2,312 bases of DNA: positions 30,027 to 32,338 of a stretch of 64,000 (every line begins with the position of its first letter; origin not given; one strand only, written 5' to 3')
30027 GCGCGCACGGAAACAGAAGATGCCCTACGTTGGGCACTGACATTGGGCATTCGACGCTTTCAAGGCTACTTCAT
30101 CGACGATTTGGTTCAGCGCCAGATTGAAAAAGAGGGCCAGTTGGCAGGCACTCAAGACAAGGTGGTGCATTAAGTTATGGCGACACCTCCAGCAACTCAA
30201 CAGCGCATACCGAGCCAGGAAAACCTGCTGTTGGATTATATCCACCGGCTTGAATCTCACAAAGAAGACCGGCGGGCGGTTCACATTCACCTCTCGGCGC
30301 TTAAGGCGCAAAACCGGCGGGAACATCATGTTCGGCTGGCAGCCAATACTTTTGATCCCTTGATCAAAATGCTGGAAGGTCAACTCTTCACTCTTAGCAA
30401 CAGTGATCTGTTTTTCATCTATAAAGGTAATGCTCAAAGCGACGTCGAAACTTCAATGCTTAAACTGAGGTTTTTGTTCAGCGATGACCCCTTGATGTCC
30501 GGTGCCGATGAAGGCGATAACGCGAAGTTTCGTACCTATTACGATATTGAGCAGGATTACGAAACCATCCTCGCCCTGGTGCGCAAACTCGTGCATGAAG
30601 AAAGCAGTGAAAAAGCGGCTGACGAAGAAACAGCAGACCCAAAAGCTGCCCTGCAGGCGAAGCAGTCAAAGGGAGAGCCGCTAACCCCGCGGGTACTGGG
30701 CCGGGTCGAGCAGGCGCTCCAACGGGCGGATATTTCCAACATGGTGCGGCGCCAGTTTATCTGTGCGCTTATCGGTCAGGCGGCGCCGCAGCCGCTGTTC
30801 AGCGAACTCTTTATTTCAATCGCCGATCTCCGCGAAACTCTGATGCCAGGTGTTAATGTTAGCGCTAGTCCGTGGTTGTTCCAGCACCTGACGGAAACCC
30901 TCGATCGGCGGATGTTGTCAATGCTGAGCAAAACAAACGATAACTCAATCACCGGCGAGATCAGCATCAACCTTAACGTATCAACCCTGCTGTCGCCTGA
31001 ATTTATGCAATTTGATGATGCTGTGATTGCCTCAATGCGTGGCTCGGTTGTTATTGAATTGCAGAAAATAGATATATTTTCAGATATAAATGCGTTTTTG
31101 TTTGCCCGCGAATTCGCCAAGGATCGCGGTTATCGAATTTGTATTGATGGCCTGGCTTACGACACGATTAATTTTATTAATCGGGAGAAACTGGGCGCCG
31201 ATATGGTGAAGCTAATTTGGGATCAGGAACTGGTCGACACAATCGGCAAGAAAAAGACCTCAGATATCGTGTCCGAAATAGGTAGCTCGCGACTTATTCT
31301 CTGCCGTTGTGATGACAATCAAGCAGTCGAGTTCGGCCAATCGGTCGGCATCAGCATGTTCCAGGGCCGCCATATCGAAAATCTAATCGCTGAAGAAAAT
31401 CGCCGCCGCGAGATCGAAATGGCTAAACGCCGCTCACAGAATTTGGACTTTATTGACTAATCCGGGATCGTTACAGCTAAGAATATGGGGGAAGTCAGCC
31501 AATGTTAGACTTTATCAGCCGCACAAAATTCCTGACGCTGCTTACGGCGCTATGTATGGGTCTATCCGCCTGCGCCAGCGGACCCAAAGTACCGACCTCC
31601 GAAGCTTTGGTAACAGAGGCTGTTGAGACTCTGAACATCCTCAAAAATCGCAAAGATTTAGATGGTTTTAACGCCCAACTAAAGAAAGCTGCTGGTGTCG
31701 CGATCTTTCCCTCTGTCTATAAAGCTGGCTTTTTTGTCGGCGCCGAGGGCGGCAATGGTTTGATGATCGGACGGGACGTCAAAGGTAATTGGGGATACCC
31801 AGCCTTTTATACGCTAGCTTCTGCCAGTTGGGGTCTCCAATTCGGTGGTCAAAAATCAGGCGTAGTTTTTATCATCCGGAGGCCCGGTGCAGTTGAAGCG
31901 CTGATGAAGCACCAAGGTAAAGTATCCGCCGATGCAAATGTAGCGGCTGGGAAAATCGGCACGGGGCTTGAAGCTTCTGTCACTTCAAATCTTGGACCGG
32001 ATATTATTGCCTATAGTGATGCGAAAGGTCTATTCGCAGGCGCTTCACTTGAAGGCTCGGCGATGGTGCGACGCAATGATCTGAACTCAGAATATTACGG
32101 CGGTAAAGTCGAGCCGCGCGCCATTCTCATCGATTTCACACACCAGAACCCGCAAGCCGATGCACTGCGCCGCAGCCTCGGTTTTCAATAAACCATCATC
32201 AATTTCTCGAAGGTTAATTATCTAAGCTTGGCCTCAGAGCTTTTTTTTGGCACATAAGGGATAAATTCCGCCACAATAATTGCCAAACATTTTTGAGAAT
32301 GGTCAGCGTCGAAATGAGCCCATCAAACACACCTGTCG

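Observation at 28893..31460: Translationally coupled pair of paralogous, doubly degenerate GGDEF-EAL-like proteins about 1.5 kb from the dcw promoter region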

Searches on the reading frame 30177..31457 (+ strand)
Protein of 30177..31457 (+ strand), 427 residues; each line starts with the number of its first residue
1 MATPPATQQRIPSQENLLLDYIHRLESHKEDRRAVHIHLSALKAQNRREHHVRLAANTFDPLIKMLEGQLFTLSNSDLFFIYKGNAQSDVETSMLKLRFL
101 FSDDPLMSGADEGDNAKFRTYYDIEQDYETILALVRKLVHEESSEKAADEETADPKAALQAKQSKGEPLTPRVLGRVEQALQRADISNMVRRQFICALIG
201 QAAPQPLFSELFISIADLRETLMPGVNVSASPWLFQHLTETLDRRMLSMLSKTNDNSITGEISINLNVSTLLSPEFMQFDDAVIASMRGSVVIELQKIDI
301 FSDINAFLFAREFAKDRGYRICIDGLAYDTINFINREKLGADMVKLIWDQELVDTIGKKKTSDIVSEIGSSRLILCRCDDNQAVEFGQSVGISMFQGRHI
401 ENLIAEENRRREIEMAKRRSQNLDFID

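Call 4: search_protein_families(library=pfam, proteins=[window:30177-31457:+], max_evalue=10)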
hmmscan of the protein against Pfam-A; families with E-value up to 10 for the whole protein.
window:30177-31457:+ (427 aa): 1 family
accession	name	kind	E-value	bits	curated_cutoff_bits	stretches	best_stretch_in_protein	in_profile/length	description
PF00563.25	EAL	-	1.9e-06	27.9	31.3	1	236-368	61-195/236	EAL domain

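Call 5: search_protein_families(library=ncbifam, proteins=[window:30177-31457:+], max_evalue=10)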
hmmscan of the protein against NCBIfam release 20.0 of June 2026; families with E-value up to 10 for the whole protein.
window:30177-31457:+ (427 aa): 1 family
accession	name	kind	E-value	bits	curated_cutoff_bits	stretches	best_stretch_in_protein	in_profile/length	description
NF008281.1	PRK11059.1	equivalog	0.0056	15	663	1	237-346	454-567/633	RNase E specificity factor CsrD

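Call 6: find_homologous_proteins(query=window:30177-31457:+)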
Query window:30177-31457:+ (427 aa): 1665 proteins with E <= 0.001 among 7646 candidates; the best 120 are listed.
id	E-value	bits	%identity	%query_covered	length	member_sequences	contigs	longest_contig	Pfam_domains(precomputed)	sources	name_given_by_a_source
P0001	2.2e-264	894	94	100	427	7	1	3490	PF00563.26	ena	-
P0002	4.4e-263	890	93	100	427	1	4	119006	PF00563.26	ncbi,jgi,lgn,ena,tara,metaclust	tara:strand:+ start:851 stop:2134 length:1284 start_codon:yes stop_codon:yes gene_type:complete|meta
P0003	2.2e-244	829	86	100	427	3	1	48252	PF00563.26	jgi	jgi:EAL domain-containing protein (putative c-di-GMP-specific phosphodiesterase class I)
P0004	3.0e-242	822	85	100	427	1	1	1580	PF00563.26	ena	-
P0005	1.1e-241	820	85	100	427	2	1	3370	PF00563.26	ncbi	-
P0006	4.0e-238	808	83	100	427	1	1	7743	PF00563.26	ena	-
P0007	3.6e-236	802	81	100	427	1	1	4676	PF00563.26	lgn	-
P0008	2.4e-220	749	77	100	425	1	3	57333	-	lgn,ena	-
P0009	1.5e-219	747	93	85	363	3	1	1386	PF00563.26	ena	-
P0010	1.2e-198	678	72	97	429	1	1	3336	PF00563.26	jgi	jgi:EAL domain-containing protein (putative c-di-GMP-specific phosphodiesterase class I)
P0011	2.0e-198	677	70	100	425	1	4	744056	-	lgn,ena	-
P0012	3.3e-198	677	71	100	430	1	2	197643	PF00563.26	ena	-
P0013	1.7e-197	674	70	99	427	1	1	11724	PF00563.26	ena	-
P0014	4.0e-197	673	70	99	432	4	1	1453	PF00563.26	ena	-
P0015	5.9e-197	672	69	99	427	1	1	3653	PF00563.26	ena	-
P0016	8.4e-197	672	71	97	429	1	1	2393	PF00563.26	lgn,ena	-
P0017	6.9e-196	669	71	98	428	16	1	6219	PF00563.26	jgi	-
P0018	1.7e-195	668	70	99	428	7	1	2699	PF00563.26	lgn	-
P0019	4.9e-195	666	71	97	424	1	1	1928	PF00563.26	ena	-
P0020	2.4e-193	661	72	95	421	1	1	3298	PF00563.26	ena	-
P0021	7.5e-193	659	67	96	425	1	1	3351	PF00563.26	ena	-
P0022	4.5e-192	656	67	100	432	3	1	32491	PF00563.26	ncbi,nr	ncbi:MAG: hypothetical protein CMM10_00180 [Rhodospirillaceae bacterium]|nr:hypothetical protein [Rh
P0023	5.1e-192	656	70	98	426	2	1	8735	PF00563.26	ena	-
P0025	3.1e-191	654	70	97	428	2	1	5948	PF00563.26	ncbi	-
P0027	8.1e-191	652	66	100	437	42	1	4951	PF00563.26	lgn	-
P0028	2.2e-189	648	66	99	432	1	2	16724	PF00563.26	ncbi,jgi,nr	ncbi:MAG: hypothetical protein HQ503_16450 [Rhodospirillales bacterium]|nr:hypothetical protein [Rho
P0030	2.1e-185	634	66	100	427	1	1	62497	PF00563.26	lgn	-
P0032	9.6e-183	626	65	100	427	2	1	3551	PF00563.26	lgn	-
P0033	1.7e-182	625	64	65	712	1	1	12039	PF00563.26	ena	-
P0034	3.4e-182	624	66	100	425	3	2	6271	PF00563.26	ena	-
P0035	7.4e-175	600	63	98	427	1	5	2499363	PF00563.26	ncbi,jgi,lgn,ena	-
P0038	2.1e-163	562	60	99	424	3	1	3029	PF00563.26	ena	-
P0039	3.2e-163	561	59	99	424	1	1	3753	PF00563.26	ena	-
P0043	7.5e-161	554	58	94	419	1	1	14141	PF00563.26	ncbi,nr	ncbi:MAG: EAL domain-containing protein [Rhodospirillales bacterium]|nr:EAL domain-containing protei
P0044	8.3e-161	553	58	95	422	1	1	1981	PF00563.26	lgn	-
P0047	1.2e-159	550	57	97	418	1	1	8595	PF00563.26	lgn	-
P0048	2.8e-159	548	57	97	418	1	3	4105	PF00563.26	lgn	-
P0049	2.8e-159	548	58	96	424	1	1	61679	PF00563.26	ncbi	-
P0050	3.5e-159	548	57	98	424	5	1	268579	PF00563.26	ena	-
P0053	6.7e-159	547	57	96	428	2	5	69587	PF00563.26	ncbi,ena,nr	ncbi:MAG: EAL domain-containing protein [Rhodospirillales bacterium]|nr:EAL domain-containing protei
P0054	8.1e-159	547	57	97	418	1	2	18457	PF00563.26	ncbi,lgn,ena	-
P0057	1.4e-158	546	57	94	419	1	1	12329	PF00563.26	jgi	jgi:EAL domain-containing protein (putative c-di-GMP-specific phosphodiesterase class I)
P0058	1.4e-158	546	56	98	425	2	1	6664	PF00563.26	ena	-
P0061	4.3e-158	545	56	98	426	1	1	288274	PF00563.26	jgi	jgi:hypothetical protein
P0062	4.5e-158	544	57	96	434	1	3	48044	PF00563.26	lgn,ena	-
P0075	1.8e-157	542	56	98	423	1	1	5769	PF00563.26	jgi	jgi:hypothetical protein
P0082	2.4e-157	542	58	96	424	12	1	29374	PF00563.26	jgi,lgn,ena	-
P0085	4.1e-157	541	57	98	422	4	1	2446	PF00563.26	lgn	-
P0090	1.1e-156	540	57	95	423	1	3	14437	PF00563.26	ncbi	-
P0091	1.3e-156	540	57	95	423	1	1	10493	PF00563.26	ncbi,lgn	-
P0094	2.1e-156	539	55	97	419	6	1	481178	PF00563.26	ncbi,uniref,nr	ncbi:hypothetical protein CU669_04290 [Paramagnetospirillum kuznetsovii]|uniref:EAL domain-containin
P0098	3.7e-156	538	56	95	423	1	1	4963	PF00563.26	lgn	-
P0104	7.1e-156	537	57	99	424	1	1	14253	PF00563.26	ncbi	-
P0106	7.3e-156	537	56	95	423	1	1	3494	PF00563.26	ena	-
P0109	9.3e-156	537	57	95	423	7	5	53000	PF00563.26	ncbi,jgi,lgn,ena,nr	ncbi:MAG: EAL domain-containing protein [Rhodospirillales bacterium]|jgi:EAL domain-containing prote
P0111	1.2e-155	537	58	96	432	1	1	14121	PF00563.26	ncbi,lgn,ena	-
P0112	1.2e-155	536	57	94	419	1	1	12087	PF00563.26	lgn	-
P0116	2.3e-155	536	56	97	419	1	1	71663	-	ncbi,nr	ncbi:conserved hypothetical protein [Candidatus Terasakiella magnetica]|nr:conserved hypothetical pr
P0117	2.3e-155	536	56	95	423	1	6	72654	PF00563.26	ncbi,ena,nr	ncbi:MAG: EAL domain-containing protein [Rhodospirillales bacterium]|nr:EAL domain-containing protei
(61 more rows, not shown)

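Call 15: search_solved_structures(query=A1, max_evalue=1, show_alignments=3)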
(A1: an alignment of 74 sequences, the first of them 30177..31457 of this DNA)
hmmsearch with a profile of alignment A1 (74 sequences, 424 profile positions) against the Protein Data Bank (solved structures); distinct sequences matched with E-value up to 1: 4.
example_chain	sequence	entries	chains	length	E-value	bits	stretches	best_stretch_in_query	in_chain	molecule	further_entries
8pps_A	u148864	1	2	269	2.3e-05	26.7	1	258-401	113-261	EAL domain-containing protein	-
5xgb_A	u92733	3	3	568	9.8e-05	24.7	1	258-401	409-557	Uncharacterized protein | Uncharacterized protein PA0861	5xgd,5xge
4q6j_A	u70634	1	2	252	0.059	15.5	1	257-405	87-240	Lmo0131 protein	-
3gfx_A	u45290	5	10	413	0.072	15.3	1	287-400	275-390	Klebsiella pneumoniae BlrP1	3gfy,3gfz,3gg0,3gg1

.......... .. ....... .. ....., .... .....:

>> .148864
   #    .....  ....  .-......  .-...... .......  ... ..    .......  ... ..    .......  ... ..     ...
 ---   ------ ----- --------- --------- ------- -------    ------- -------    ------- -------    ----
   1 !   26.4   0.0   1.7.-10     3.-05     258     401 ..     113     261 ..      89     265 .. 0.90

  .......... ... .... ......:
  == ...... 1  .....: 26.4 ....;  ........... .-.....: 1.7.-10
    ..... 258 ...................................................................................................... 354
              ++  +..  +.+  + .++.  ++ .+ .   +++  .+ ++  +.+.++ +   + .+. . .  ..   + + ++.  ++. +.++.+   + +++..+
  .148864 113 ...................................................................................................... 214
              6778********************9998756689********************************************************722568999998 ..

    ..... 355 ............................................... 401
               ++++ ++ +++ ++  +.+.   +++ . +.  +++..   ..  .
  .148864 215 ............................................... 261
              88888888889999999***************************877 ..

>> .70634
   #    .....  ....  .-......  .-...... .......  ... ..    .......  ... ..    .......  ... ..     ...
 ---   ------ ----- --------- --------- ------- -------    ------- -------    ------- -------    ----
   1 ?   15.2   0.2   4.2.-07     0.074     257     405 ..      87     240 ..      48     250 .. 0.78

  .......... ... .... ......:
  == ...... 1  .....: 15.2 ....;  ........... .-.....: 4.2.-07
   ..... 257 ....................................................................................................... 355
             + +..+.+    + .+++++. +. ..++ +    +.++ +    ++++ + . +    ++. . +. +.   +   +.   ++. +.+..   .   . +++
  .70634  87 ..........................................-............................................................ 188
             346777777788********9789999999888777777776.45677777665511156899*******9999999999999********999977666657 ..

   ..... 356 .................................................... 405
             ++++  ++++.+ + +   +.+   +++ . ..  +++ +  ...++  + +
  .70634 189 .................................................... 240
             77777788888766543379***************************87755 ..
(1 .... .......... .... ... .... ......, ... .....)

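Call 16: find_related_loci(query=A1, collection=genome_contigs, flank=6000)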
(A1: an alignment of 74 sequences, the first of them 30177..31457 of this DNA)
Query A1 (427 aa) in genome_contigs; peptide patterns used: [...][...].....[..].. (x = any residue, [..] = any of these).
553 stretches matched a pattern; 526 encode a relative of the query (tblastn E <= 1e-3); the best 80 are kept; 80 distinct loci.
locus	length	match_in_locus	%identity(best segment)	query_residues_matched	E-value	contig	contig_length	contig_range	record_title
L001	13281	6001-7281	94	1-427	0e+0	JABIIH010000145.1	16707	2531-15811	MAG: Rhodospirillaceae bacterium isolate SI053_bin87 k141_226504, whole genome shotgun sequence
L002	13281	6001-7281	93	1-427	0e+0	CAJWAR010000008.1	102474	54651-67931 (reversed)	MAG TPA_asm: uncultured Rhodospirillaceae bacterium isolate ERR599062_bin.37_MetaBAT_v2.12.1_MAG genome assembly, contig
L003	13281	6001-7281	84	1-427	0e+0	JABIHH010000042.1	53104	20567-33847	MAG: Rhodospirillaceae bacterium isolate SI053_bin63 k141_1055329, whole genome shotgun sequence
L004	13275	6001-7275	78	1-427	0e+0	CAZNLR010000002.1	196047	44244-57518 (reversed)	MAG TPA_asm: uncultured Rhodospirillaceae bacterium isolate SRP200020_co5_401 genome assembly, contig: NODE_69_length_19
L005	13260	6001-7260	70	6-424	0e+0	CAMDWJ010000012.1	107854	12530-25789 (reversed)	MAG: Caenispirillum bisanense isolate MsH-01oct19-170 genome assembly, contig: MsH-01oct19-C246, whole genome shotgun se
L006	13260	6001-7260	70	6-424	0e+0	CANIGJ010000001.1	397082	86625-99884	MAG: Rhodospirillaceae bacterium isolate RE-9nov16-338 genome assembly, contig: RE-9nov16-C8, whole genome shotgun seque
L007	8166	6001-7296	67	1-427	0e+0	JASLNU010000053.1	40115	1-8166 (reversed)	MAG: Rhodospirillales bacterium isolate Arabian11_MAG_19 c_000000687416, whole genome shotgun sequence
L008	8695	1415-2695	67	1-427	0e+0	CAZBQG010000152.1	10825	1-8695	MAG TPA_asm: uncultured Rhodospirillaceae bacterium isolate SRP308112_co1_303 genome assembly, contig: NODE_11374_length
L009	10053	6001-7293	65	1-427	0e+0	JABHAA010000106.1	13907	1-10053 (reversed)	MAG: Rhodospirillaceae bacterium isolate SI036_bin45 k141_1679356, whole genome shotgun sequence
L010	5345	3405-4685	67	1-427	0e+0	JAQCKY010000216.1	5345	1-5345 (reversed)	MAG: Proteobacteria bacterium isolate casp40-mb.87 NODE_35379_length_5345_cov_0.048990, whole genome shotgun sequence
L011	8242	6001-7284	66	4-427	0e+0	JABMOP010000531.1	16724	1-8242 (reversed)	MAG: Rhodospirillales bacterium isolate bin.359 k141_6440232, whole genome shotgun sequence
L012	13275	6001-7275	66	1-427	0e+0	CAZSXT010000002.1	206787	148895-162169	MAG TPA_asm: uncultured Rhodospirillaceae bacterium isolate SRP134809_co1_563 genome assembly, contig: NODE_30_length_20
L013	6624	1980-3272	66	1-427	0e+0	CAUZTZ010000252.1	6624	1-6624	MAG: Alphaproteobacteria bacterium isolate CB9_331.49 genome assembly, contig: Ga0302133_10007104, whole genome shotgun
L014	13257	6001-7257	63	1-419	0e+0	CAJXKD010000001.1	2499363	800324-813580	MAG TPA_asm: uncultured Rhodospirillales bacterium isolate SRR6201692_bin.10_MetaBAT_v2.12.1_MAG genome assembly, contig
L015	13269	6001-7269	58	1-421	9e-169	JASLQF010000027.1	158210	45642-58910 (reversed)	MAG: Rhodospirillales bacterium isolate Arabian11_MAG_77 c_000000940018, whole genome shotgun sequence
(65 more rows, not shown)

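Call 23: predict_structure(alignment_id=A1)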
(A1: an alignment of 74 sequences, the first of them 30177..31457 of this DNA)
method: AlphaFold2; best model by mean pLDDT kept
length: 427 residues; sequences in the alignment: 74
mean_pLDDT: 90.6   pTM: 0.64
mean pLDDT of the five models: 90.6, 89.4, 88.7, 88.7, 88.2
residues with pLDDT >= 90: 326; 70-90: 63; 50-70: 30; < 50: 8
segments of 3 or more residues with pLDDT < 50: 1-8
pLDDT, mean of each block of 10 residues (from residue 1): 45 90 95 98 93 94 95 97 98 95 85 74 98 96 79 64 78 93 90 96 96 90 88 92 95 76 96 96 92 95 94 97 95 87 97 95 96 97 98 98 96 94 76
secondary structure, 60 per line:
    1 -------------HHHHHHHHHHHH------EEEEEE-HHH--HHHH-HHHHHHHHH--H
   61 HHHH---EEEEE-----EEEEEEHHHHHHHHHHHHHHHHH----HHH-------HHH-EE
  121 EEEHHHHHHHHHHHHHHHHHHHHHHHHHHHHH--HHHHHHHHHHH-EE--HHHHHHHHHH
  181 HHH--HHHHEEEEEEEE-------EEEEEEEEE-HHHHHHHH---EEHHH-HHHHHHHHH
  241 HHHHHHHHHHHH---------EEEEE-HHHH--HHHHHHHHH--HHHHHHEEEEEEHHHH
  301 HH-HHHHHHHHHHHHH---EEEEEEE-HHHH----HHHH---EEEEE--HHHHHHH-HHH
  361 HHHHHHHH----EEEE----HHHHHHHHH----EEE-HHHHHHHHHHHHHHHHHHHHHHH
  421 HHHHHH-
elements in order: H14-25 E32-37 H44-47 H49-57 H60-64 E68-72 E78-83 H84-100 E119-123 H124-152 H155-165 H171-183 H186-189 E190-197 E205-213 H215-222 H232-252 E262-266 H268-271 H274-282 H285-290 E291-296 H297-302 H304-316 E320-326 H328-331 H336-339 E343-347 H350-356 H358-368 E373-376 H381-389 E394-396 H398-426

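Call 62: list_cluster_members(proteins=[window:30177-31457:+, window:28893-30170:+, P0094, P0116])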
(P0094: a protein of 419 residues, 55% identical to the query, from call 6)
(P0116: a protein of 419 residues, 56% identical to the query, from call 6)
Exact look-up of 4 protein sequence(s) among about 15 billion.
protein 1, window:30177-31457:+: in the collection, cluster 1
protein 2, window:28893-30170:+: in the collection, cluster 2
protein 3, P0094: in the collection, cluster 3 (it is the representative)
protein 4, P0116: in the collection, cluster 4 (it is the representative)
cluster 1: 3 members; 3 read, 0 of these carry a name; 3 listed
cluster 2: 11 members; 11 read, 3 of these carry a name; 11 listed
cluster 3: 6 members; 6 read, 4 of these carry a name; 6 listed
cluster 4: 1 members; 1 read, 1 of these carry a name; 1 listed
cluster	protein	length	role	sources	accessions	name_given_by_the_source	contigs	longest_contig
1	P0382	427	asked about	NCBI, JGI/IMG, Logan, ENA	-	-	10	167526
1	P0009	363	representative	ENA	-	-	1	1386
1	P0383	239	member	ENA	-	-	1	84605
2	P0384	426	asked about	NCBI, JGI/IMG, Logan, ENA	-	-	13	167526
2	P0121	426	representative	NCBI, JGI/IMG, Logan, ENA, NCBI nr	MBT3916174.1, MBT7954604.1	MAG: hypothetical protein HN731_05410 [Rhodospirillaceae bacterium] | EAL domain-containing protein (putative c-di-GMP-specific phosphodiesterase class I) | hypothetical protein [Rhodospirillaceae bacterium]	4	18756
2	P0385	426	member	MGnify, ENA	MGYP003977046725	FL=1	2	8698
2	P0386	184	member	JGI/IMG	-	c-di-GMP-related signal transduction protein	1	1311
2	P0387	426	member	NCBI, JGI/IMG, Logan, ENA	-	-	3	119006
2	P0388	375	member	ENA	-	-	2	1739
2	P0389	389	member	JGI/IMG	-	-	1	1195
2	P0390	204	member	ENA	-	-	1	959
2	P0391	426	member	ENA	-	-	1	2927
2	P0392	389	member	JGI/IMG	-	-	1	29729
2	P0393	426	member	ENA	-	-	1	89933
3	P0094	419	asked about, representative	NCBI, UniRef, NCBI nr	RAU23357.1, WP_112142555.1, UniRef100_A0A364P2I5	hypothetical protein CU669_04290 [Paramagnetospirillum kuznetsovii] | EAL domain-containing protein n=1 Tax=Paramagnetospirillum kuznetsovii TaxID=2053833 ... | hypothetical protein [Paramagnetospirillum kuznetsovii]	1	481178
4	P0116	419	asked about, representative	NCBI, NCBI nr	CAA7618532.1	conserved hypothetical protein [Candidatus Terasakiella magnetica]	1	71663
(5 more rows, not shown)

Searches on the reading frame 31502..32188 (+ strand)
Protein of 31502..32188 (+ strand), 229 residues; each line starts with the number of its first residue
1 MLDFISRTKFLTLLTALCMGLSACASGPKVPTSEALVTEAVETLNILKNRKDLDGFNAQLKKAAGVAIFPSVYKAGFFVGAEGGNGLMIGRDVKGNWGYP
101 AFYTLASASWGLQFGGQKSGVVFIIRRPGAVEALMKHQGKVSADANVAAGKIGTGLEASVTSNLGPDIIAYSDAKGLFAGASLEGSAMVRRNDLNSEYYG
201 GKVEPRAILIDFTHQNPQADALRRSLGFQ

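Call 34: search_protein_families(library=pfam, proteins=[window:31502-32188:+])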
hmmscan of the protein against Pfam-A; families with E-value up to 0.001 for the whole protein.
window:31502-32188:+ (229 aa): 1 family
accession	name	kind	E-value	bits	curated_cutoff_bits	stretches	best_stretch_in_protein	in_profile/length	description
PF04366.17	Ysc84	-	2.9e-30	105.1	25.1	1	107-226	2-124/127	Las17-binding protein actin regulator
